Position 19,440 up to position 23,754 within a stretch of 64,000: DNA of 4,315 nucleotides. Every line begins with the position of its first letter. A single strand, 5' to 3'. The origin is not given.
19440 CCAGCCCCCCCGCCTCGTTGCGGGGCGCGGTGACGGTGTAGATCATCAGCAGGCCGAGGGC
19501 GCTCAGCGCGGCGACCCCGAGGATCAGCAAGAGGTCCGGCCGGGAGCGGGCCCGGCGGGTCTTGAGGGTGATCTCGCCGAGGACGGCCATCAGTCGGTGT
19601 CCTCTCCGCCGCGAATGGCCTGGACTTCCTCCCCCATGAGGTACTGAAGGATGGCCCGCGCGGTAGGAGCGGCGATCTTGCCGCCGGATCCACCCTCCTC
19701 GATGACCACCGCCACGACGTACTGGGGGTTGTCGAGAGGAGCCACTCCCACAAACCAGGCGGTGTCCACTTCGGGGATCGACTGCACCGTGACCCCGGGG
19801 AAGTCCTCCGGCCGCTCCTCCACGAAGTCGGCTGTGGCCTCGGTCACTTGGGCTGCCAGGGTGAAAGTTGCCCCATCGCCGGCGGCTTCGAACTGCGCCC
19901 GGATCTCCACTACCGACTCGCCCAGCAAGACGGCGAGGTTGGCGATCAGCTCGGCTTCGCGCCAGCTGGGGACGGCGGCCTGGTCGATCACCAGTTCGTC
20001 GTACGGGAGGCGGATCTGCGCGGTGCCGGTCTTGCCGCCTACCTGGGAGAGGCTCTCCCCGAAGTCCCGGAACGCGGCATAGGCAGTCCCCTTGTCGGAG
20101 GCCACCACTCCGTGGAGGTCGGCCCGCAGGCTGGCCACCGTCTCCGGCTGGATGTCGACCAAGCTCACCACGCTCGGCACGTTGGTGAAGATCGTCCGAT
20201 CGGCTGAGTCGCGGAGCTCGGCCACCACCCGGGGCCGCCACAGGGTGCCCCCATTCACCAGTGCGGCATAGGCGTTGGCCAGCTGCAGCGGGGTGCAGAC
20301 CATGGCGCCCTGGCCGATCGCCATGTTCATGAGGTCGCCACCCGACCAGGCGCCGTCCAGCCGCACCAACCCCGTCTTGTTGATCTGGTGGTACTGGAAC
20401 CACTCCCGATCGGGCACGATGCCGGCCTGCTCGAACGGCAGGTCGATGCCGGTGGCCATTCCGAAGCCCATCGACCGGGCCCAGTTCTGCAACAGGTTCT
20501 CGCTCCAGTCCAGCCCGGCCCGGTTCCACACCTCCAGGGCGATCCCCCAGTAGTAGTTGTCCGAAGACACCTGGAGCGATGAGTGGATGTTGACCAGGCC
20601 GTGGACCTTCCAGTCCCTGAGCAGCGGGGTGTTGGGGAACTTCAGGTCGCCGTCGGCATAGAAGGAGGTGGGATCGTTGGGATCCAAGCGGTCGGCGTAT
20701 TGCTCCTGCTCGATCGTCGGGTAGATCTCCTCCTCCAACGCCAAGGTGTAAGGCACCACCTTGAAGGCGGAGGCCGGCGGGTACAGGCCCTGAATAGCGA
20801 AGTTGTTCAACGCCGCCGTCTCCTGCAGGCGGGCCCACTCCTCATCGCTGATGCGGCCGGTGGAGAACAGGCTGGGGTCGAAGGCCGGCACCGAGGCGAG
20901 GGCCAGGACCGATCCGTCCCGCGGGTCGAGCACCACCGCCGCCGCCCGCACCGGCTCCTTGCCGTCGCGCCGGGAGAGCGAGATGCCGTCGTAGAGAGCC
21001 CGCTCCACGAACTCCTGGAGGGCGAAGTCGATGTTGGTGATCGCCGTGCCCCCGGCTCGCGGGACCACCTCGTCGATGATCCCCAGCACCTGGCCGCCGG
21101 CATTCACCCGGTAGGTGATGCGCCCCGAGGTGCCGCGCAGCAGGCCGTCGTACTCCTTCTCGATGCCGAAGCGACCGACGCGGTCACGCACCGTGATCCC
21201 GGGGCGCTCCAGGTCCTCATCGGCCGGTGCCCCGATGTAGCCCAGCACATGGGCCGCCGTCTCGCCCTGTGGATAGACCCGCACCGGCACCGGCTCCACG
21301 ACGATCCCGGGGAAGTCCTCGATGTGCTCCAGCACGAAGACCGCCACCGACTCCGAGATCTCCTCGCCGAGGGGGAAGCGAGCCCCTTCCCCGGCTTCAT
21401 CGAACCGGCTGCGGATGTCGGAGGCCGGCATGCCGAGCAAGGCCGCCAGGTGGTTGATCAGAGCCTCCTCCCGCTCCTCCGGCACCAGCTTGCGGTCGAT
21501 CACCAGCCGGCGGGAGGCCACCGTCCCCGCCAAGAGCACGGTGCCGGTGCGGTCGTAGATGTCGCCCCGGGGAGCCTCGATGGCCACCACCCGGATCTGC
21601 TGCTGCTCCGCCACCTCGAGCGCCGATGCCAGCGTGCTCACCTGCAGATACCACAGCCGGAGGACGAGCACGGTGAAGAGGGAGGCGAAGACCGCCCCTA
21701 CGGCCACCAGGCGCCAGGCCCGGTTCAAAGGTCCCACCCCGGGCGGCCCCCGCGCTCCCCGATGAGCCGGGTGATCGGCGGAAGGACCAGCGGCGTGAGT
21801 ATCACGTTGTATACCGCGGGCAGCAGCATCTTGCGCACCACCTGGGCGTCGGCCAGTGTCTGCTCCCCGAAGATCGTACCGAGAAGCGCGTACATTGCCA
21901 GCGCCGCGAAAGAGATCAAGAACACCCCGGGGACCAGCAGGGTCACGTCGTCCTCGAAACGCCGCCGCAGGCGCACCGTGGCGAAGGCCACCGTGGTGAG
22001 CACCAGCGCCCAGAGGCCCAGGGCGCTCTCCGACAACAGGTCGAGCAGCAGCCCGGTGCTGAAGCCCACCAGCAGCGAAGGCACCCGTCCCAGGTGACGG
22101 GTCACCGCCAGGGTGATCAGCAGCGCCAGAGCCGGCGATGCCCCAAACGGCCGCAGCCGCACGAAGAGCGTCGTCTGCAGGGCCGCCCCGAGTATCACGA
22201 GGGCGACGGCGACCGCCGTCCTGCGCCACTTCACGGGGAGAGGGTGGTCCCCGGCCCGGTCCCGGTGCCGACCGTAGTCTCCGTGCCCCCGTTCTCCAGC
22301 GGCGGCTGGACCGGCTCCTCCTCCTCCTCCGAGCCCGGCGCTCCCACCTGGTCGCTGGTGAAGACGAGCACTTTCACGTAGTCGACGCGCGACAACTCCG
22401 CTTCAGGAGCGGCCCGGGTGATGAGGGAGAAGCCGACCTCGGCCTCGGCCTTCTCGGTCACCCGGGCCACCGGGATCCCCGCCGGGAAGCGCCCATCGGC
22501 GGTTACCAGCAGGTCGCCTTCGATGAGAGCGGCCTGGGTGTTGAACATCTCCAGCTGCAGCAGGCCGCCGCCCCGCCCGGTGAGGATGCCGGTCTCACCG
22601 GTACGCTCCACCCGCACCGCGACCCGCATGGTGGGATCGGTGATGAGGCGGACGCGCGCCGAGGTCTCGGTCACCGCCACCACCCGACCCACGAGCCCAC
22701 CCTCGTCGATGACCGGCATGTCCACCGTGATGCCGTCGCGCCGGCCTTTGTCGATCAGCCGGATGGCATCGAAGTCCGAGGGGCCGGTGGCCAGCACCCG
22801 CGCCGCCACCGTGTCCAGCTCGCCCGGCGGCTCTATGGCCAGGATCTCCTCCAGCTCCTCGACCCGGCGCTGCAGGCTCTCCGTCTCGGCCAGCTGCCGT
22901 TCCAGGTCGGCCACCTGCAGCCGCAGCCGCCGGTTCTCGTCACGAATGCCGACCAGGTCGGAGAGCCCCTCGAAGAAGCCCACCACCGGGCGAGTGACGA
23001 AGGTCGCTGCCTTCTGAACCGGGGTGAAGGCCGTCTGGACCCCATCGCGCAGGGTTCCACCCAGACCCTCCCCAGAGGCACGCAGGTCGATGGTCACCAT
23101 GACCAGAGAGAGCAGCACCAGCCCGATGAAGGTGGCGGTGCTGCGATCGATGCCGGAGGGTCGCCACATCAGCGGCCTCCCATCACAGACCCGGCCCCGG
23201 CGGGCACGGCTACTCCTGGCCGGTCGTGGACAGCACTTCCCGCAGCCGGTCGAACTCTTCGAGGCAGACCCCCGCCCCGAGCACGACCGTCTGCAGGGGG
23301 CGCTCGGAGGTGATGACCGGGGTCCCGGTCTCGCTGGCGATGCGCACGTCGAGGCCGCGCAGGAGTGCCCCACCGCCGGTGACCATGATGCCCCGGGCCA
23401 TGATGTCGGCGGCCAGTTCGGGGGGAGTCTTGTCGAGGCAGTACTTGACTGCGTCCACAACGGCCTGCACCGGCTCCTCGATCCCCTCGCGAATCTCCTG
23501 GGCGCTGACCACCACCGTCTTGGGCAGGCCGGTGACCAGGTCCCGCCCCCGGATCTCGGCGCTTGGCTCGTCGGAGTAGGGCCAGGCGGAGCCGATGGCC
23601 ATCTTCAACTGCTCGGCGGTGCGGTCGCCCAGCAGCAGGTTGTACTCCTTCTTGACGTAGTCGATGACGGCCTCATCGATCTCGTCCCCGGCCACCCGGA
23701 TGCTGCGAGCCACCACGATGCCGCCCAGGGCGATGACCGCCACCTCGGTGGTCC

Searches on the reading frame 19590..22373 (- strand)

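Call 42: search_protein_families(library=pfam, proteins=[window:19590-22373:-], max_evalue=0.0001)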
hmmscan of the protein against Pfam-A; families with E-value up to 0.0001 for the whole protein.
window:19590-22373:- (927 aa): 2 families
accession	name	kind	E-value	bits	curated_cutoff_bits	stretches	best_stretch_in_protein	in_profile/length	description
PF00905.27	Transpeptidase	-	9.9e-50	169.9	22.1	2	478-787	2-244/299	Penicillin binding protein transpeptidase domain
PF03717.20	PBP_dimer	-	2.8e-38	132.6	24.4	1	265-430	2-176/180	Penicillin-binding Protein dimerisation domain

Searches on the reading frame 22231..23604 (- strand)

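Call 42: search_protein_families(library=pfam, proteins=[window:22231-23604:-], max_evalue=0.0001)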
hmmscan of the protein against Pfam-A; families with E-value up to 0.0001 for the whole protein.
window:22231-23604:- (457 aa): 1 family
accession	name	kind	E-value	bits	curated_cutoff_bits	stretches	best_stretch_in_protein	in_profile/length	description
PF04085.20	MreC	-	2.6e-35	121.8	28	1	270-413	1-146/147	Rod shape-determining protein MreC, barrel core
